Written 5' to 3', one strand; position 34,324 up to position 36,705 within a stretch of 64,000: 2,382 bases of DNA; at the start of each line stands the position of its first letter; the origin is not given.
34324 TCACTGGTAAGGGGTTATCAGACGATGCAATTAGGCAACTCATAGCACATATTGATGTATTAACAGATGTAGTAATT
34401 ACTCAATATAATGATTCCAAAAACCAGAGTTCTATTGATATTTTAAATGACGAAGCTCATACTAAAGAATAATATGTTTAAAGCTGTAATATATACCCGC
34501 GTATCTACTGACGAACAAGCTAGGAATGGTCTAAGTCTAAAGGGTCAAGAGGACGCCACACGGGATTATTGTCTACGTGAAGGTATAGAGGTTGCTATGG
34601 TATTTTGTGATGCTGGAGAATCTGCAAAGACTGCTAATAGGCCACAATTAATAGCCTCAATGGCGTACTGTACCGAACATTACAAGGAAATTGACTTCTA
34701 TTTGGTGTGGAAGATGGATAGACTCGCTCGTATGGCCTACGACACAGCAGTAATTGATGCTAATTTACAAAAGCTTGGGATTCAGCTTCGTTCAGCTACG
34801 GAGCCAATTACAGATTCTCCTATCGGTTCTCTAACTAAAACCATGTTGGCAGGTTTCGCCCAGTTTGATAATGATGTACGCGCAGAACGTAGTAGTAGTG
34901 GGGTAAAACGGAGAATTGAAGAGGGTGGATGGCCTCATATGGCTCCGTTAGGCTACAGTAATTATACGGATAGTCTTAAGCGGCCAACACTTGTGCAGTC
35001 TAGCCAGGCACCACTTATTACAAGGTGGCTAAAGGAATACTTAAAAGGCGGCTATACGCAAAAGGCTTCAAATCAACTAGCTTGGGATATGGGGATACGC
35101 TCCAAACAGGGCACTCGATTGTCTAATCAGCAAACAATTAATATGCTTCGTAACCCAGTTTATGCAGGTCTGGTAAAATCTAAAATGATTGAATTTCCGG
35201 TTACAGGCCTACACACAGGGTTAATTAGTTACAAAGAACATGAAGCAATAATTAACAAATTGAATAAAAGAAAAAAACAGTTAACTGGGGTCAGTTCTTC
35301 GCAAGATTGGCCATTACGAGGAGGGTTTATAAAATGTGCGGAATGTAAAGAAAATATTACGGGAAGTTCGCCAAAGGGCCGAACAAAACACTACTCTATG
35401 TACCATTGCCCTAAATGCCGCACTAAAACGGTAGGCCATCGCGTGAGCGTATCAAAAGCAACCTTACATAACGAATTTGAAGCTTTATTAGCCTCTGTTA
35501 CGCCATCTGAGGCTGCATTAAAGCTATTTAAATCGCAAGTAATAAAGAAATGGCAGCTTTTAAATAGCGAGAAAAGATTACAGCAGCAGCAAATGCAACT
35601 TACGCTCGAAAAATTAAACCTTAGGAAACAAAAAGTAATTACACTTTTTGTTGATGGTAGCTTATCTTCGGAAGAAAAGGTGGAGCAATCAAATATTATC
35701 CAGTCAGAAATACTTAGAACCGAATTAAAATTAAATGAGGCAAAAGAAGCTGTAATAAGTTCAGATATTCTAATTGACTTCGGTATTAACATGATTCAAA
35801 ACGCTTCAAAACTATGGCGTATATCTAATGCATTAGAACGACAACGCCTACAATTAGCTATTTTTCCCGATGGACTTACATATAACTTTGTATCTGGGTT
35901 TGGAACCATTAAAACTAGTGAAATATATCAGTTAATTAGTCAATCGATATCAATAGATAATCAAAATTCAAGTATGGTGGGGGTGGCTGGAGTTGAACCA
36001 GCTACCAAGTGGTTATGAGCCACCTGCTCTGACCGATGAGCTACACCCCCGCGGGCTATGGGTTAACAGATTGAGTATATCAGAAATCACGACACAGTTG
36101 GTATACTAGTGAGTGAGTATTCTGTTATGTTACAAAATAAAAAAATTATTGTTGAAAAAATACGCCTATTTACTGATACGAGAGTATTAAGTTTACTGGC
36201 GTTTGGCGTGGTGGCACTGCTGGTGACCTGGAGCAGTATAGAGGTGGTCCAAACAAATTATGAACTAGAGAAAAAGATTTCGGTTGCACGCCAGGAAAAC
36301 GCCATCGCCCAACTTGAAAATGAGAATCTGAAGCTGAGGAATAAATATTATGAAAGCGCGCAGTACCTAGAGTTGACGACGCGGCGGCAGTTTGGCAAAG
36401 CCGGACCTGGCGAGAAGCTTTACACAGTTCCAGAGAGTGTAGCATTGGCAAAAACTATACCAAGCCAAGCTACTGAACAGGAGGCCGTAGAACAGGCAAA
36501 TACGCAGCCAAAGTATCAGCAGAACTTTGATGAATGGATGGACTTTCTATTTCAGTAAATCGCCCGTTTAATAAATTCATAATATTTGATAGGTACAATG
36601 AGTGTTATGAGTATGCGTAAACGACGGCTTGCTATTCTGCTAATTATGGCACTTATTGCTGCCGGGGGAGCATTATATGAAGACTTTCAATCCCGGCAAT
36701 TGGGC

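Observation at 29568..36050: Large serine recombinase reading into the 3' end of tRNA-Met: putative integrated element with undetermined left end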

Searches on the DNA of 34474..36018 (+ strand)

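Call 85: search_rna_families(sources=[L081, L084, L086, L172, L174, L175, L177, L178, L182, L186, L170], threshold=gathering)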
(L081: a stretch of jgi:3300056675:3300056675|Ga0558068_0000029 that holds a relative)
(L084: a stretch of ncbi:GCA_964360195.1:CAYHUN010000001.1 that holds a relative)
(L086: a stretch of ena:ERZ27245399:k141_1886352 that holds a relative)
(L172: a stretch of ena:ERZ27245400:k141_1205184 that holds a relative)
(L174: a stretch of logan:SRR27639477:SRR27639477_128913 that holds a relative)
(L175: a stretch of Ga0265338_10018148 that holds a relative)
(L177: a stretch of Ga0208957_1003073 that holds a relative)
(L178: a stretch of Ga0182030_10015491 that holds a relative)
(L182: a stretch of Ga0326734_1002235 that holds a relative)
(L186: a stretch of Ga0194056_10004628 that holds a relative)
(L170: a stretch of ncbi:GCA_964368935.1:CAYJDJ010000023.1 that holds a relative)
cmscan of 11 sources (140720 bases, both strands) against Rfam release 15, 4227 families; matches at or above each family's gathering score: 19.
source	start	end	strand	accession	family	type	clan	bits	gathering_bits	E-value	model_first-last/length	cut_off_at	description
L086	11514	11587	-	RF00005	tRNA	Gene; tRNA;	CL00001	75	29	2.9e-14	1-71/71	no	tRNA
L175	7424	7497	-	RF00005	tRNA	Gene; tRNA;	CL00001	75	29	2.9e-14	1-71/71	no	tRNA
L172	11494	11566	-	RF00005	tRNA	Gene; tRNA;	CL00001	74.9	29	3e-14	1-71/71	no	tRNA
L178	10134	10361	-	RF00028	Intron_gpI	Intron;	-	72.3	50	4.6e-16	1-253/253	no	Group I catalytic intron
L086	18013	18087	-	RF00005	tRNA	Gene; tRNA;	CL00001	71.4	29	2.8e-13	1-71/71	no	tRNA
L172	9349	9487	-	RF03000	LOOT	Gene; sRNA;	-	69.4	46.4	1.2e-10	1-121/121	no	LOOT RNA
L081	13826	13898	-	RF00005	tRNA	Gene; tRNA;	CL00001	69.2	29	1.1e-12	1-71/71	no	tRNA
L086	1173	1246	-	RF00005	tRNA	Gene; tRNA;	CL00001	68.7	29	1.6e-12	1-71/71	no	tRNA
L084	11496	11568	-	RF00005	tRNA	Gene; tRNA;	CL00001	68.4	29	1.9e-12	1-71/71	no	tRNA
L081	11505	11577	-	RF00005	tRNA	Gene; tRNA;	CL00001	65.7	29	1e-11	1-71/71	no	tRNA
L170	3585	3689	-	RF03000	LOOT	Gene; sRNA;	-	65.3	46.4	1.2e-09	1-121/121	no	LOOT RNA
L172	13725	13798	+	RF00005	tRNA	Gene; tRNA;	CL00001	65.1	29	1.6e-11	1-71/71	no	tRNA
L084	3314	3388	+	RF00005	tRNA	Gene; tRNA;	CL00001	62.5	29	8.1e-11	1-71/71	no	tRNA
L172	12850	12921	-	RF00005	tRNA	Gene; tRNA;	CL00001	62.2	29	9.5e-11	1-71/71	no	tRNA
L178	11319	11390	+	RF00005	tRNA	Gene; tRNA;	CL00001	62.1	29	1e-10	1-71/71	no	tRNA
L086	3309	3380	-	RF00005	tRNA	Gene; tRNA;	CL00001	60.9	29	2.2e-10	1-71/71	no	tRNA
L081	14972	15043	+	RF00005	tRNA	Gene; tRNA;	CL00001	60.4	29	3e-10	1-71/71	no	tRNA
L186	3263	3381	+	RF03000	LOOT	Gene; sRNA;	-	58.7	46.4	4e-08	1-121/121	no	LOOT RNA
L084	371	460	-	RF00005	tRNA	Gene; tRNA;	CL00001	52.9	29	3.4e-08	1-71/71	no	tRNA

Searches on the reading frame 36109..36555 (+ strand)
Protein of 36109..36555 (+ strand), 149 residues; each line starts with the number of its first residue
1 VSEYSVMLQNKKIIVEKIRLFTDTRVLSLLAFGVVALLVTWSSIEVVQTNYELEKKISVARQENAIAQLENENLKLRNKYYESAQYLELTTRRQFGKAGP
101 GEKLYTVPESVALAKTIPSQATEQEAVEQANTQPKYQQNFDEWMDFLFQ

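Call 36: find_homologous_proteins(query=window:36109-36555:+, max_evalue=1e-8)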
Query window:36109-36555:+ (149 aa): 180 proteins with E <= 1e-8 among 212 candidates; the best 120 are listed.
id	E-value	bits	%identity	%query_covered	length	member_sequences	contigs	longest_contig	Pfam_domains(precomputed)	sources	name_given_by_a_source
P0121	8.1e-85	299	100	96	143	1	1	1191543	PF04977.21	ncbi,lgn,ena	-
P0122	3.8e-74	265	86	96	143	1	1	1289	PF04977.21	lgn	-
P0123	9.0e-68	244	80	95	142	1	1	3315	PF04977.21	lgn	-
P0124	1.2e-65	237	80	95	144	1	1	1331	PF04977.21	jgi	jgi:cell division protein FtsB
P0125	1.3e-65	237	79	96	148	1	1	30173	PF04977.21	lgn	-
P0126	1.5e-65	237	78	96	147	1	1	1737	PF04977.21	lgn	-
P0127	2.6e-65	236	77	96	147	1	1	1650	PF04977.21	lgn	-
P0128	2.7e-65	236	79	95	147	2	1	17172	PF04977.21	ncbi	ncbi:MAG: septum formation initiator family protein [Candidatus Saccharimonadales bacterium]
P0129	2.0e-64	233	76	96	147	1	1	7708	PF04977.21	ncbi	-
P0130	1.0e-63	231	78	96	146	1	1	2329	PF04977.21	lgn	-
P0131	4.8e-63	229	74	96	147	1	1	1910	PF04977.21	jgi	jgi:cell division protein FtsB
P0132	6.1e-63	228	74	96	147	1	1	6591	PF04977.21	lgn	-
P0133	4.0e-62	226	75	96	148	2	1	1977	PF04977.21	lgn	-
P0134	1.5e-60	221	74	96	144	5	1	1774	PF04977.21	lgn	-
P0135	3.0e-58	213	69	97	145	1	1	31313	PF04977.21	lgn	-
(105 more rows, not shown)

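Call 37: find_encoding_contigs(protein=P0125, flank=10000, max_places=2)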
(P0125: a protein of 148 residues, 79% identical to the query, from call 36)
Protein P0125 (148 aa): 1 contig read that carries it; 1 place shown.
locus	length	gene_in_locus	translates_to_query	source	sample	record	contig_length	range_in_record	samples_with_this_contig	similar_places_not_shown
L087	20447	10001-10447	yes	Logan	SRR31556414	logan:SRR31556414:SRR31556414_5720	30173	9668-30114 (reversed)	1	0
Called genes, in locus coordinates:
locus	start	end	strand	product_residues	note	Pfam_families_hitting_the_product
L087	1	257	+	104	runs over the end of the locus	?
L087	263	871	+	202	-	-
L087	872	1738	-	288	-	-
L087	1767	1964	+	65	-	-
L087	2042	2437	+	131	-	PF11969:DcpS_C, PF01230:HIT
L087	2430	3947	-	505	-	PF00070:Pyr_redox (faint), PF00890:FAD_binding_2 (faint), PF01266:DAO, PF01593:Amino_oxidase, PF03486:HI0933_like (faint), PF07992:Pyr_redox_2 (faint), PF13450:NAD_binding_8, PF01266:DAO (weak)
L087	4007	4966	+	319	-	PF01207:Dus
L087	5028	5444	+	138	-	PF02325:CCB3_YggT (faint)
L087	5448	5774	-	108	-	PF01638:HxlR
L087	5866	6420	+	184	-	PF02525:Flavodoxin_2, PF03358:FMN_red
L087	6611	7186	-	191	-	-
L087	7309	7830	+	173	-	-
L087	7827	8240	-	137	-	-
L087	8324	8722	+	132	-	PF00989:PAS (weak)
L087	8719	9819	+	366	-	PF13426:PAS_9 (faint), PF00512:HisKA, PF02518:HATPase_c, PF13581:HATPase_c_2 (weak)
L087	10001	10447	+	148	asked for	PF04977:DivIC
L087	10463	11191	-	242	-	PF07722:Peptidase_C26, PF00117:GATase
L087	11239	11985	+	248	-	PF07510:GmrSD_C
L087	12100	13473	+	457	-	PF13567:DUF4131, PF03772:Competence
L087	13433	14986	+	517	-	PF00932:LTD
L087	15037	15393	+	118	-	-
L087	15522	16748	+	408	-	-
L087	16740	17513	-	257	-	PF05552:MS_channel_1st_1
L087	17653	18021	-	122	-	PF00072:Response_reg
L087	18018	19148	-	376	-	PF00989:PAS, PF08448:PAS_4, PF13426:PAS_9, PF00512:HisKA (weak), PF02518:HATPase_c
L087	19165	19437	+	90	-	-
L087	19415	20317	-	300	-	-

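Call 38: find_encoding_contigs(protein=P0128, flank=10000, max_places=2)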
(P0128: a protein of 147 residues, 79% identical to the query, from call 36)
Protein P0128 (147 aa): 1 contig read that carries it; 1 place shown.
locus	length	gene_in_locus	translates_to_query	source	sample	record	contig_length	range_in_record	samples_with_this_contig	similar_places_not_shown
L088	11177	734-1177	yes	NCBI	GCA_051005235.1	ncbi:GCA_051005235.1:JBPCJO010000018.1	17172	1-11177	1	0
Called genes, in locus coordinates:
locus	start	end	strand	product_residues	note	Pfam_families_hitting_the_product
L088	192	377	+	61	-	-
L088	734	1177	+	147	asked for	PF04977:DivIC (weak)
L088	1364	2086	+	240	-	PF07510:GmrSD_C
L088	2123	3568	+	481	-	PF13567:DUF4131, PF03772:Competence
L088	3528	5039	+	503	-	PF00932:LTD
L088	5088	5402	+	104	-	-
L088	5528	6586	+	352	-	-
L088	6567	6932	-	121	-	PF00072:Response_reg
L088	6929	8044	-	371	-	PF00989:PAS, PF08448:PAS_4 (weak), PF13426:PAS_9, PF00512:HisKA, PF02518:HATPase_c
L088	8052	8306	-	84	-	-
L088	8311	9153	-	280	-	-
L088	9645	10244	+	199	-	PF01476:LysM, PF06737:Transglycosylas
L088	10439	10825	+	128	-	PF14325:DUF4383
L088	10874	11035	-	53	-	-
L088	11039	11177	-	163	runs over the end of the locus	PF06210:DUF1003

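Call 39: find_encoding_contigs(protein=P0123, flank=10000, max_places=2)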
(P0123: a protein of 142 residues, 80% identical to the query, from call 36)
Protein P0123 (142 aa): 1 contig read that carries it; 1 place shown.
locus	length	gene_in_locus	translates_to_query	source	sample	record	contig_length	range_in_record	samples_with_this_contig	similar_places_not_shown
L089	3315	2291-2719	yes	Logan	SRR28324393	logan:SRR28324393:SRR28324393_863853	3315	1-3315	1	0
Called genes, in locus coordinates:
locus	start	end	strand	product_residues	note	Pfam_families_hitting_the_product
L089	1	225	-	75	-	?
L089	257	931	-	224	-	-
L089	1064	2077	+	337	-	-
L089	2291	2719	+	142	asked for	PF04977:DivIC (weak)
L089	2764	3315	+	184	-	?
